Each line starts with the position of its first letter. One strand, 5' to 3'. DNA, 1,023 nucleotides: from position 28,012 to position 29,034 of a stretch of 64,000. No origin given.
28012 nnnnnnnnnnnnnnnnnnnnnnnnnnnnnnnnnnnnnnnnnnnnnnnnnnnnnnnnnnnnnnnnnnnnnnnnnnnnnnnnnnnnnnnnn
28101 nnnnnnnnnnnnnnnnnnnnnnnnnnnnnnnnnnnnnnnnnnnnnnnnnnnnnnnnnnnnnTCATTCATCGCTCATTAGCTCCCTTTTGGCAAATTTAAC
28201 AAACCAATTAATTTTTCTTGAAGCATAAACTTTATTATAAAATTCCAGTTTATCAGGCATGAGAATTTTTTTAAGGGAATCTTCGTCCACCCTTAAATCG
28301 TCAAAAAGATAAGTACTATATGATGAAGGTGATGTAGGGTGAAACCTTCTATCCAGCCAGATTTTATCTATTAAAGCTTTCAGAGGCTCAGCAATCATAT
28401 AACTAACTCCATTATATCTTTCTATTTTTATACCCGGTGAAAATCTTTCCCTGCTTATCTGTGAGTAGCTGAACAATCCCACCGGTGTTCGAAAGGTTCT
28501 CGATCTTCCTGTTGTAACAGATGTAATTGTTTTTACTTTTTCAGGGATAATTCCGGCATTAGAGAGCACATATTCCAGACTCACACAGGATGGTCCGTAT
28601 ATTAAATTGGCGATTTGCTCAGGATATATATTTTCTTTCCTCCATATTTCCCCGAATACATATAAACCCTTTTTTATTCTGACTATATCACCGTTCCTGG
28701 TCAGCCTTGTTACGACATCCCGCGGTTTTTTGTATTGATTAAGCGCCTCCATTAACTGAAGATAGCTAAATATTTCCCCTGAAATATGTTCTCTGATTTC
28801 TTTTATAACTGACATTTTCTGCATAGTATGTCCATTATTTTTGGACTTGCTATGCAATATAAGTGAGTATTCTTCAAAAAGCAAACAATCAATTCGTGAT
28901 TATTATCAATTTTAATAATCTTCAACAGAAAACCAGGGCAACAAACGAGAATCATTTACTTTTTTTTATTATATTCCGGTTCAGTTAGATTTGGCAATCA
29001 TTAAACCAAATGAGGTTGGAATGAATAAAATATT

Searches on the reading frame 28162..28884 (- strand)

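Call 40: search_protein_families(library=pfam, proteins=[window:28162-28884:-], max_evalue=0.001)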
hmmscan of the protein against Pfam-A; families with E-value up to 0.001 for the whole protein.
window:28162-28884:- (240 aa): 1 family
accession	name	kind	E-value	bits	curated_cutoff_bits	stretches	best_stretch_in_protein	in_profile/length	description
PF13338.12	AbiEi_4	-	0.00034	21.1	25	0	54-77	28-48/49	Transcriptional regulator, AbiEi antitoxin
